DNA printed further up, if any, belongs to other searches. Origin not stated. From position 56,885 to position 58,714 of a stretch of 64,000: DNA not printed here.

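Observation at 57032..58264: Secreted lytic-transglycosylase-like (SLT) protein in an archaeon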

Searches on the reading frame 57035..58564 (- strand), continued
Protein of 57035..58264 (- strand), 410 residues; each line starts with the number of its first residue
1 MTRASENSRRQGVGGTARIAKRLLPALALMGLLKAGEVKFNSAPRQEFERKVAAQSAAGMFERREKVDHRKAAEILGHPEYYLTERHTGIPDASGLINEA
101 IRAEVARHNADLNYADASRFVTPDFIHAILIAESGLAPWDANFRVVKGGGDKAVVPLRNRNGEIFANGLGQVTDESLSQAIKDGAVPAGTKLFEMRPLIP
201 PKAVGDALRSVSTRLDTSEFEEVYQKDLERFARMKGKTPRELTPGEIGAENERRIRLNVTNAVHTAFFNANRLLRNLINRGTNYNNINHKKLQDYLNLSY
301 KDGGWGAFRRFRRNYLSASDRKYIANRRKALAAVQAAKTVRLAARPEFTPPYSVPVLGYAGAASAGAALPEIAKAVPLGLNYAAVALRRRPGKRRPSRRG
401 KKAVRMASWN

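Call 46: find_encoding_contigs(protein=P0002, flank=8000, max_places=3)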
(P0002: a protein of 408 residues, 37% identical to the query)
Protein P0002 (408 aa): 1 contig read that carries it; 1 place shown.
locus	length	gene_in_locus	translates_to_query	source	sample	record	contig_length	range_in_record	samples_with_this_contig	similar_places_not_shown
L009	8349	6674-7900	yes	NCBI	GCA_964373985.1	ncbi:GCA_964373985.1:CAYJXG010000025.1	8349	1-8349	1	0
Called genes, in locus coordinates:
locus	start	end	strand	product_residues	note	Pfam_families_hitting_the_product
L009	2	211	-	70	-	?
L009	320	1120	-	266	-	-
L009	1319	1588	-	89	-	PF13656:RNA_pol_L_2 (weak)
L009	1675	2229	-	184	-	PF14382:ECR1_N (weak)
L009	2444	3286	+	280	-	-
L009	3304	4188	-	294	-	PF01145:Band_7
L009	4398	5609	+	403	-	PF04123:DUF373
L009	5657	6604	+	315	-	PF00491:Arginase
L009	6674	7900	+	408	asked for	-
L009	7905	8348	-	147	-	?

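Call 47: find_encoding_contigs(protein=P0003, flank=8000, max_places=3)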
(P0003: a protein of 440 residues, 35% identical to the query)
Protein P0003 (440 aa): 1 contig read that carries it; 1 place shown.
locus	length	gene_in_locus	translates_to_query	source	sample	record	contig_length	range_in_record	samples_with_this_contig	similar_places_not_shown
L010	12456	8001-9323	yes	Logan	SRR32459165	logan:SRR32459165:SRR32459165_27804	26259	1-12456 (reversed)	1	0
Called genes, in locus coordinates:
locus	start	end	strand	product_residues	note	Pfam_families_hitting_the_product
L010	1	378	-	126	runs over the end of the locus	-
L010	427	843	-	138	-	-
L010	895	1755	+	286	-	-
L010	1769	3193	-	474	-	PF01523:PmbA_TldD_1st, PF19290:PmbA_TldD_2nd (weak), PF19289:PmbA_TldD_3rd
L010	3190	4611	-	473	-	PF01523:PmbA_TldD_1st, PF19290:PmbA_TldD_2nd (weak), PF19289:PmbA_TldD_3rd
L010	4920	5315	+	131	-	-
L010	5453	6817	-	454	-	PF04055:Radical_SAM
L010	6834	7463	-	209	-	PF00730:HhH-GPD, PF14520:HHH_5 (faint), PF00633:HHH (weak)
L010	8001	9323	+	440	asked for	-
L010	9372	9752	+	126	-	-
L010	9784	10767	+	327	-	PF20030:bpMoxR, PF07726:AAA_3, PF07728:AAA_5, PF17863:AAA_lid_2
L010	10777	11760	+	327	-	PF20030:bpMoxR, PF07726:AAA_3, PF07728:AAA_5, PF17863:AAA_lid_2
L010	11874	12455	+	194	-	?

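Call 48: find_encoding_contigs(protein=P0004, flank=8000, max_places=3)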
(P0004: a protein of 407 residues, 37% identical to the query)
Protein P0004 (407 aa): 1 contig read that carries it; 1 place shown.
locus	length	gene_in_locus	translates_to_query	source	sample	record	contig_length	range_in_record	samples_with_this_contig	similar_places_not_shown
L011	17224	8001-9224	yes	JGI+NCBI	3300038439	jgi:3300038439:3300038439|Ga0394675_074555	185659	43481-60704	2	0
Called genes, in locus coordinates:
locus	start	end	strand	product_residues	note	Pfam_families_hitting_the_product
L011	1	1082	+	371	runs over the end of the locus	PF01266:DAO (faint), PF07992:Pyr_redox_2, PF00070:Pyr_redox (weak)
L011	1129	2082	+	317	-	PF03741:TerC, PF04332:DUF475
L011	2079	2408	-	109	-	-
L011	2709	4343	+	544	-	PF00916:Sulfate_transp, PF01740:STAS, PF13466:STAS_2 (faint)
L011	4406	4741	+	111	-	-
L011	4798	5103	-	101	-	PF00338:Ribosomal_S10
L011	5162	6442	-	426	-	PF00009:GTP_EFTU, PF14578:GTP_EFTU_D4 (weak), PF03144:GTP_EFTU_D2, PF03143:GTP_EFTU_D3, PF22594:GTP-eEF1A_C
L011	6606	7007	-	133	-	-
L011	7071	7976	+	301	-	PF00491:Arginase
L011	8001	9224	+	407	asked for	-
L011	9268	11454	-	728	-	PF00009:GTP_EFTU, PF22042:EF-G_D2, PF03144:GTP_EFTU_D2, PF14492:EFG_III, PF03764:EFG_IV, PF00679:EFG_C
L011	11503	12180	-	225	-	PF00177:Ribosomal_S7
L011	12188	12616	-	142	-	PF00164:Ribosom_S12_S23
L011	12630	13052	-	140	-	PF07650:KH_2 (weak), PF13083:KH_KhpA-B (faint), PF00013:KH_1 (faint), PF07650:KH_2 (weak), PF26594:KH_NusA_2nd (weak)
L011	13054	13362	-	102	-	PF01248:Ribosomal_L7Ae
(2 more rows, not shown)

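Call 51: fold_search(model_id=the predicted structure, library=viral)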
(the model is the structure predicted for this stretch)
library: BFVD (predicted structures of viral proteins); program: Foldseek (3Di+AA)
matches with E <= 10: 266; with E <= 0.001: 0
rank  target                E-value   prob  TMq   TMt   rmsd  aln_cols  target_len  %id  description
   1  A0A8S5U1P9            4.1e-02  1.00  0.27  0.48  16.8       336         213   10  GEWL-like protein [Siphoviridae sp. ctdHi7]
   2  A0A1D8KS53            1.1e-01  0.85  0.24  0.11  24.6       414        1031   12  Uncharacterized protein [Synechococcus phage S-WAM1]
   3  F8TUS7                1.9e-01  0.84  0.26  0.17  21.3       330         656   14  (no name in the UniProt tables at hand)
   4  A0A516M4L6            2.6e-01  0.08  0.09  0.06  47.6       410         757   13  (no name in the UniProt tables at hand)
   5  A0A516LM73            2.8e-01  0.07  0.10  0.08  22.8       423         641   10  (no name in the UniProt tables at hand)
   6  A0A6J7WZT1            3.1e-01  0.07  0.10  0.07  24.0       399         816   13  Uncharacterized protein [uncultured Caudovirales phage]
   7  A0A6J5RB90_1          3.4e-01  0.15  0.14  0.08  25.9       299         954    9  Large polyvalent protein associated domain-containing protein [uncultured Caudovirales phage]
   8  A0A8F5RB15            3.5e-01  0.10  0.12  0.12  23.3       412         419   11  DNA pilot protein [Microvirus mar48]
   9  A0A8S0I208            3.7e-01  0.08  0.11  0.10  29.7       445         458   13  (no name in the UniProt tables at hand)
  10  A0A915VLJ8            3.7e-01  0.06  0.10  0.08  22.1       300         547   15  (no name in the UniProt tables at hand)
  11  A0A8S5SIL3            4.1e-01  0.14  0.15  0.09  23.9       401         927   10  Tail tape measure (Fragment) [Siphoviridae sp. ctSuy3]
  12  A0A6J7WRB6            4.3e-01  0.11  0.15  0.09  34.3       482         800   12  COG5412 Phage-related protein [uncultured Caudovirales phage]
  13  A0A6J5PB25            4.3e-01  0.04  0.09  0.06  33.0       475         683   14  Uncharacterized protein [uncultured Caudovirales phage]
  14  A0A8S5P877            4.9e-01  0.11  0.14  0.11  26.8       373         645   16  Structural protein [Siphoviridae sp. ct8Hx23]
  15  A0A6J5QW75            4.9e-01  0.05  0.08  0.07  44.3       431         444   13  Uncharacterized protein [uncultured Caudovirales phage]
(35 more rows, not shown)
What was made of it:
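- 57305..57937 (-): Conserved core (residues 110-320): the putative GH23 / lysozyme-like catalytic domain. Best Foldseek BFVD hit is a GEWL-like protein (call 51).
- On Lysozyme-like superfamily (GH23 / GEWL fold): Foldseek on BFVD puts a GEWL-like protein first (E=0.041, prob 1.00, TMt 0.48; call 51).
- An endolysin and tail lysozymes appear further down (call 51). The best structural neighbour is a phage GEWL-like protein (call 51).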

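Call 56: predict_structure(alignment_id=A2)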
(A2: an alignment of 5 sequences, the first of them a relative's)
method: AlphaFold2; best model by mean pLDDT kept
length: 313 residues; sequences in the alignment: 5
mean_pLDDT: 66.3   pTM: 0.65
mean pLDDT of the five models: 66.3, 63.5, 59.6, 58.3, 49.8
residues with pLDDT >= 90: 27; 70-90: 129; 50-70: 75; < 50: 82
segments of 3 or more residues with pLDDT < 50: 1-6, 54-78, 253-302
pLDDT, mean of each block of 10 residues (from residue 1): 50 76 88 82 77 43 30 43 79 91 81 87 81 89 92 88 87 83 67 69 69 64 55 66 73 45 40 39 36 39 50 50
secondary structure, 60 per line:
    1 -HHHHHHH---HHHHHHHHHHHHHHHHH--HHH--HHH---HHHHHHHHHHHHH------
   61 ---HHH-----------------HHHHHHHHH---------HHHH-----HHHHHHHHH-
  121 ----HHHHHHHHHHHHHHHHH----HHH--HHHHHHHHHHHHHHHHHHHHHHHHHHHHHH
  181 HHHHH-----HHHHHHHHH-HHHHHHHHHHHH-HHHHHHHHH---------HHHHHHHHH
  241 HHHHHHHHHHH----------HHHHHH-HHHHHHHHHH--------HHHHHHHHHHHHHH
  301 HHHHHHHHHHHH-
elements in order: H2-8 H12-28 H42-54 H84-92 H102-105 H111-119 H125-141 H151-185 H191-199 H201-212 H214-222 H232-251 H262-267 H269-278 H287-312

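Call 60: fold_search(model_id=the predicted structure, library=pdb)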
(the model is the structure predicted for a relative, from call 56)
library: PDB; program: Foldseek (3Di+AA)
matches with E <= 10: 6; with E <= 0.001: 0
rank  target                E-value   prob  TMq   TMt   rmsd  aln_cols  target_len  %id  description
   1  7r89_B                6.3e+00  0.01  0.11  0.08  19.9       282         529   13  The structure of human ABCG5/ABCG8 purified from yeast (released 2021-09-08)
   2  8wlm                  6.9e+00  0.04  0.11  0.09  12.0        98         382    7  Cryo-EM structure of human VMAT2 in presence of 5-HT, determined in an outward-facing conformation (released 2024-06-12)
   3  7ek1                  7.2e+00  0.01  0.09  0.09  23.8       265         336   12  Cryo-EM structure of VCCN1 in detergent (released 2022-04-06)
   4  8glv_JG               7.5e+00  0.01  0.11  0.02  47.9       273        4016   14  96-nm repeat unit of doublet microtubules from Chlamydomonas reinhardtii flagella (released 2023-05-31)
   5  6i1z_A                9.8e+00  0.02  0.15  0.16  18.9       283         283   10  Outward facing structure of apo CST (released 2019-06-05)
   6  6iv3_A                9.8e+00  0.01  0.13  0.13  22.2       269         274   13  Crystal structure of a bacterial Bestrophin homolog from Klebsiella pneumoniae with a mutation W252A (released 2019-11-13)
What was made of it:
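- A second model, of P0006, was poor and found nothing (calls 56, 60).
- Tried and rejected: The beta region was disordered and Foldseek found nothing (calls 56, 60).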

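Call 63: search_dna_similar(query=window:57035-58264:-, collection=phages, mode=protein, max_evalue=10, max_rows=20)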
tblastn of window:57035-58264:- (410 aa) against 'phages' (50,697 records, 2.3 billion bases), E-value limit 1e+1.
Records with a match: 13; places in all: 13; records where one place covers at least 80% of the query: 0.
Best place of each record, by identity: <60% 13.
By first word of the organism name: Vibrio 12; Mycobacterium 1.
By host as written in the record: Vibrio crassostreae 7; - 5; Mycolicibacterium smegmatis MC2 155 1.
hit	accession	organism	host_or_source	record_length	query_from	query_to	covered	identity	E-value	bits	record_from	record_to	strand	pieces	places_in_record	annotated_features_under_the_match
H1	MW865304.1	Vibrio phage PS35B.1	Vibrio crassostreae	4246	96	183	21%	29.2%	9e+0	35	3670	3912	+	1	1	hypothetical protein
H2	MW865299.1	Vibrio phage PS32B.3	Vibrio crassostreae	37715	96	183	21%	29.2%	9e+0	35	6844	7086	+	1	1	hypothetical protein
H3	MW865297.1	Vibrio phage PS32B.2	Vibrio crassostreae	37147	96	183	21%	29.2%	1e+1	35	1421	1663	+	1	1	hypothetical protein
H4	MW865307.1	Vibrio phage PS35B.3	Vibrio crassostreae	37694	96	183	21%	29.2%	1e+1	35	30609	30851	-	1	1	hypothetical protein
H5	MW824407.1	Vibrio phage PS32B.1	Vibrio crassostreae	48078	96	183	21%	29.2%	1e+1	35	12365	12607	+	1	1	hypothetical protein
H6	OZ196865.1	Vibrio phage PS32B-12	Seawater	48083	96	183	21%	29.2%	1e+1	35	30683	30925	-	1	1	hypothetical protein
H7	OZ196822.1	Vibrio phage PS32B-4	Seawater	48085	96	183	21%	29.2%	1e+1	35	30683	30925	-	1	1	hypothetical protein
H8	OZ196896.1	Vibrio phage PS32B-9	Seawater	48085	96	183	21%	29.2%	1e+1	35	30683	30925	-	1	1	hypothetical protein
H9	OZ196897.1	Vibrio phage PS32B-7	Seawater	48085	96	183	21%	29.2%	1e+1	35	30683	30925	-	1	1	hypothetical protein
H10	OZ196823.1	Vibrio phage PS32B-8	Seawater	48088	96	183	21%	29.2%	1e+1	35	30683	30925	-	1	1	hypothetical protein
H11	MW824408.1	Vibrio phage PS32B.11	Vibrio crassostreae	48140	96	183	21%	29.2%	1e+1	35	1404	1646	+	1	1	hypothetical protein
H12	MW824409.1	Vibrio phage PS32B.6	Vibrio crassostreae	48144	96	183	21%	29.2%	1e+1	35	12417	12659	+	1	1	hypothetical protein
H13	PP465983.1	Mycobacterium phage MS619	Mycolicibacterium smegmatis MC2 155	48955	113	182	17%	32.5%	3e+0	36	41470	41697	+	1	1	DnaB-like replicative helicase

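Call 64: get_annotated_region(hit=H2, flank=1500)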
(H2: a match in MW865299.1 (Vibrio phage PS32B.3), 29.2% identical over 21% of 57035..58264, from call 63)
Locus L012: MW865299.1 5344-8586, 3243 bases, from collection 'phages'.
description: Vibrio phage PS32B.3 Contig 1 genomic sequence.
organism: Vibrio phage PS32B.3 (NCBI taxid 2859296)
taxonomy: Viruses; Duplodnaviria; Heunggongvirae; Uroviricota; Caudoviricetes; Zobellviridae
host: Vibrio crassostreae; source: filtered seawater; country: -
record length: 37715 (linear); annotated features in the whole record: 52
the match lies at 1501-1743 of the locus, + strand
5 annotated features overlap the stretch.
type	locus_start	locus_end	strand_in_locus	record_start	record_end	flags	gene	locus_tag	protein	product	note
CDS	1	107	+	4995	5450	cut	-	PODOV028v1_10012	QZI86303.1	hypothetical protein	-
CDS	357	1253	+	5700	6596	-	-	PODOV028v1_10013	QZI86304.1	hypothetical protein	-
CDS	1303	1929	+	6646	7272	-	-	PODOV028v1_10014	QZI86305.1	hypothetical protein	-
CDS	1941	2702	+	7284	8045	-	-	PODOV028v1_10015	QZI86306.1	hypothetical protein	-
CDS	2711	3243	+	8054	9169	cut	-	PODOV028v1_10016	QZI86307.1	hypothetical protein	-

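Call 65: search_protein_families(library=pfam, proteins=[L012:1303-1929:+], max_evalue=1)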
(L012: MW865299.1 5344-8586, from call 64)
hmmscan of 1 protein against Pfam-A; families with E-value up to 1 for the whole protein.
L012:1303-1929:+ (208 aa): 11 families
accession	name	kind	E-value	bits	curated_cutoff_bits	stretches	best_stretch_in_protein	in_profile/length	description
PF02403.27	Seryl_tRNA_N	-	0.012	16.3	28.2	1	105-164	37-95/108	Seryl-tRNA synthetase N-terminal domain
PF07926.17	TPR_MLP1_2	-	0.021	15.3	36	1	119-167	65-113/129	TPR/MLP1/MLP2-like protein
PF07889.17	DUF1664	-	0.024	15.1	34.6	1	133-205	42-114/124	Protein of unknown function (DUF1664)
PF21773.2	ODAD1_CC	-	0.025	14.1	27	1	120-205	193-271/287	ODAD1 central coiled coil region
PF24423.1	OVT1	-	0.067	14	30.9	2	71-164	3-92/100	Major antigen, helical domain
PF09787.14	Golgin_A5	-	0.067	13.2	31.7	1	121-201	43-123/305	Golgin subfamily A member 5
PF14235.11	DUF4337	-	0.088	13.4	27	1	127-182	68-123/161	Domain of unknown function (DUF4337)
PF10845.14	DUF2576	-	0.099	12.8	27.4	0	69-91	17-40/49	Protein of unknown function (DUF2576)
PF20807.2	VP5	-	0.13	12.5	22.4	1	11-95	88-170/195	Viral structural protein 5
PF08592.16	Anthrone_oxy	-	0.26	12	27.3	1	51-91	37-69/106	Anthrone oxygenase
PF01920.25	Prefoldin_2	-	0.39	11.2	27.6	0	128-163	61-96/106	Prefoldin subunit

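Call 80: search_protein_families(library=phrogs, proteins=[P0002, P0003, P0004, P0006], max_evalue=1)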
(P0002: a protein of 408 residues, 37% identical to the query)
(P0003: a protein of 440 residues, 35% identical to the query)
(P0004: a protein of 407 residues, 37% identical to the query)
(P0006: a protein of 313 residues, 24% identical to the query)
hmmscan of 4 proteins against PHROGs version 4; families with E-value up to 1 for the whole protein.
P0002 (408 aa): 0 families

P0003 (440 aa): 2 families
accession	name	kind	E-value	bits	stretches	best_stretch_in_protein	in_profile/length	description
phrog_10475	-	lysis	0.0049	16.5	1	206-295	619-697/700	endolysin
phrog_28504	-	tail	0.096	12.4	1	264-343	347-418/597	lytic tail fiber protein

P0004 (407 aa): 0 families

P0006 (313 aa): 1 family
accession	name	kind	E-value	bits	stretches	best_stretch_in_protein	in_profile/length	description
phrog_34723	-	integration and excision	0.016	16.1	1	131-189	111-169/182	integrase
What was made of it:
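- The weak PHROG hits ('endolysin', 'lytic tail fiber') fall in charged helical regions and may be compositional (call 80).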
